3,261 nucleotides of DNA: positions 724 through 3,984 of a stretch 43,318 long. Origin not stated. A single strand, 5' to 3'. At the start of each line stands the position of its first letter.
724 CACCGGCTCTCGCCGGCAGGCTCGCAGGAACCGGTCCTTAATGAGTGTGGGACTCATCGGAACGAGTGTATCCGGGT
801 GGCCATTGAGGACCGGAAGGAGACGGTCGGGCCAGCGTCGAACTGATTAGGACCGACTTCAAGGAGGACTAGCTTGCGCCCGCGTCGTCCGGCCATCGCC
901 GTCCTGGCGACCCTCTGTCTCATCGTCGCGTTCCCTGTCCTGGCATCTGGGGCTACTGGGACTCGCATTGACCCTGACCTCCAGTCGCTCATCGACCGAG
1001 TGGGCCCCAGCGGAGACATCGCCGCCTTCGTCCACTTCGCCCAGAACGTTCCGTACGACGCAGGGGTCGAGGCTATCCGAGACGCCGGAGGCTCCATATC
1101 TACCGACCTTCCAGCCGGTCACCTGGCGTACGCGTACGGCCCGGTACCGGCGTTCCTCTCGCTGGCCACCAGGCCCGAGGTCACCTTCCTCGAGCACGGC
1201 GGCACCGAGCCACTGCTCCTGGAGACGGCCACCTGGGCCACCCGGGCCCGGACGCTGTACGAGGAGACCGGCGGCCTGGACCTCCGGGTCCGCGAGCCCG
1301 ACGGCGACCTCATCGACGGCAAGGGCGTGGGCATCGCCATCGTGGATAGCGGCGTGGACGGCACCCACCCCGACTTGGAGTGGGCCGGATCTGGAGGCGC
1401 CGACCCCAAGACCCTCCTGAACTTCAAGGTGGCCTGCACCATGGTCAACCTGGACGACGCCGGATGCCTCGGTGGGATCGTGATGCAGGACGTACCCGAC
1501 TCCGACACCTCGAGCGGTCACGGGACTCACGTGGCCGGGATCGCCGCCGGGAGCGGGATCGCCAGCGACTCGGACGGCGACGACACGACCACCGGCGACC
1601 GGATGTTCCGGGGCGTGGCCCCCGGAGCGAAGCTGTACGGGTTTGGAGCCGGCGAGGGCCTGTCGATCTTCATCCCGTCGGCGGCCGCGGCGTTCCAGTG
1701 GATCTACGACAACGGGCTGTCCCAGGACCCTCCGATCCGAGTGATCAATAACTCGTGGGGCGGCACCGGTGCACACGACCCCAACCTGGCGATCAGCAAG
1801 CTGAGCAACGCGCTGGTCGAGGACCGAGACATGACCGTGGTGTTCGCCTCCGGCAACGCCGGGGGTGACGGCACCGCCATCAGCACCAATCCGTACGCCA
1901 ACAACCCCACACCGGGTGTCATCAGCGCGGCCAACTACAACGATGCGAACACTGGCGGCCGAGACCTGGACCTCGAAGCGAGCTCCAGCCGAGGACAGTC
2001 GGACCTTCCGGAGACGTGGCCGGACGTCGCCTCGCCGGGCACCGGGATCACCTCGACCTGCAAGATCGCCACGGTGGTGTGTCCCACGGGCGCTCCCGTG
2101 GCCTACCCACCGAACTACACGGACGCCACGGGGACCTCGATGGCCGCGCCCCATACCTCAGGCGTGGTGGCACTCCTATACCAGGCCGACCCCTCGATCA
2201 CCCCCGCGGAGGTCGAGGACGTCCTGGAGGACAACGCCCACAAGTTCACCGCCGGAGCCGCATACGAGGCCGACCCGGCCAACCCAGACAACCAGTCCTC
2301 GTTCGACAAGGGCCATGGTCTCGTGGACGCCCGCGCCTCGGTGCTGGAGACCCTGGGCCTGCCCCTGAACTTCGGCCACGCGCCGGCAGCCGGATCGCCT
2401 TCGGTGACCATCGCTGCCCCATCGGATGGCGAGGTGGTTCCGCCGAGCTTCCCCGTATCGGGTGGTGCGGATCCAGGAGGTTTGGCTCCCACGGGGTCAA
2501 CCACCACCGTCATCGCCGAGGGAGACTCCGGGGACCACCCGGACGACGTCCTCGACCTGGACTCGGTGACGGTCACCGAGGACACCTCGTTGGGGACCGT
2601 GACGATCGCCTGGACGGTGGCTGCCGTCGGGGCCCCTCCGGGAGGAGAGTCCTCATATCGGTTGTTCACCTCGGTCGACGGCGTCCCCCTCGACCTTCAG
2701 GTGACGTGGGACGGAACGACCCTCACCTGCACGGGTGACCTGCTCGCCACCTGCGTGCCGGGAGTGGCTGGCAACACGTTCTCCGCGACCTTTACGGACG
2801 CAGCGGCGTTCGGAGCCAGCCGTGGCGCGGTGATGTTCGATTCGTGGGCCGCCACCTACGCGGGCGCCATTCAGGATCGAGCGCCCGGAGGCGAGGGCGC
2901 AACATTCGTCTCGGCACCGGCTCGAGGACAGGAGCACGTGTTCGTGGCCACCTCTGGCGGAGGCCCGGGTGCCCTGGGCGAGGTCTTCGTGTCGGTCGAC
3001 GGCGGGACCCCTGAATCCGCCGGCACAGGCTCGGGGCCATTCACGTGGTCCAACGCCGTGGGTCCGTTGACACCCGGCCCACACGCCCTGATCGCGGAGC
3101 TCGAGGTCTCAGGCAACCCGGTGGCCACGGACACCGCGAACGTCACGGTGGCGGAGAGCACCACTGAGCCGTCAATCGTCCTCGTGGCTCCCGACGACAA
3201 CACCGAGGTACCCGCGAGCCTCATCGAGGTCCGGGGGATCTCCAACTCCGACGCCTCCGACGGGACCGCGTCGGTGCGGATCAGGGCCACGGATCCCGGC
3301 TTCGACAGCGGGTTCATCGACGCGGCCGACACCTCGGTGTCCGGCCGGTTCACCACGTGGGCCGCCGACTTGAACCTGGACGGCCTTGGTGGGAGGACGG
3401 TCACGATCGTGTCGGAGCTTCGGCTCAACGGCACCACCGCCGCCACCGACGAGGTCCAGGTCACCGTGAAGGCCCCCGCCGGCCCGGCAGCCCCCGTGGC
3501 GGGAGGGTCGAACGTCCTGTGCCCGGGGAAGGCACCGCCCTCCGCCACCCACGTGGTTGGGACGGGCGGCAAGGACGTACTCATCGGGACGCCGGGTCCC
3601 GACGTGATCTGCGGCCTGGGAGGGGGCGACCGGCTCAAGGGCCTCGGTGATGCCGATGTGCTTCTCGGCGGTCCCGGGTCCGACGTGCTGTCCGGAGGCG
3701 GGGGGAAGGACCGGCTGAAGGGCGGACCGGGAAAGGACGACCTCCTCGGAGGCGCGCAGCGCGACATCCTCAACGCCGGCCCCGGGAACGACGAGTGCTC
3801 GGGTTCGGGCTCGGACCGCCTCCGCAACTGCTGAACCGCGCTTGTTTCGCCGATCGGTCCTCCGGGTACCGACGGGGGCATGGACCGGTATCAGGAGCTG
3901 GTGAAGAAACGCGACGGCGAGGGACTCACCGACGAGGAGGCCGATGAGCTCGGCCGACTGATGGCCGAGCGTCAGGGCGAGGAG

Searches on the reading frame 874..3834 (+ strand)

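Call 80: search_protein_families(library=pfam, proteins=[window:874-3834:+], max_evalue=0.00001)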
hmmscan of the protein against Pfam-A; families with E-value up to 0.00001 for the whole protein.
window:874-3834:+ (986 aa): 2 families
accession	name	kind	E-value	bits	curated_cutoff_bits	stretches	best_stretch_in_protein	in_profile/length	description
PF00082.27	Peptidase_S8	-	5.3e-38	131.4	21.8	1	149-468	1-274/288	Subtilase family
PF00353.25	HemolysinCabind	-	2e-11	44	23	1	941-973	2-34/36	RTX calcium-binding nonapeptide repeat (4 copies)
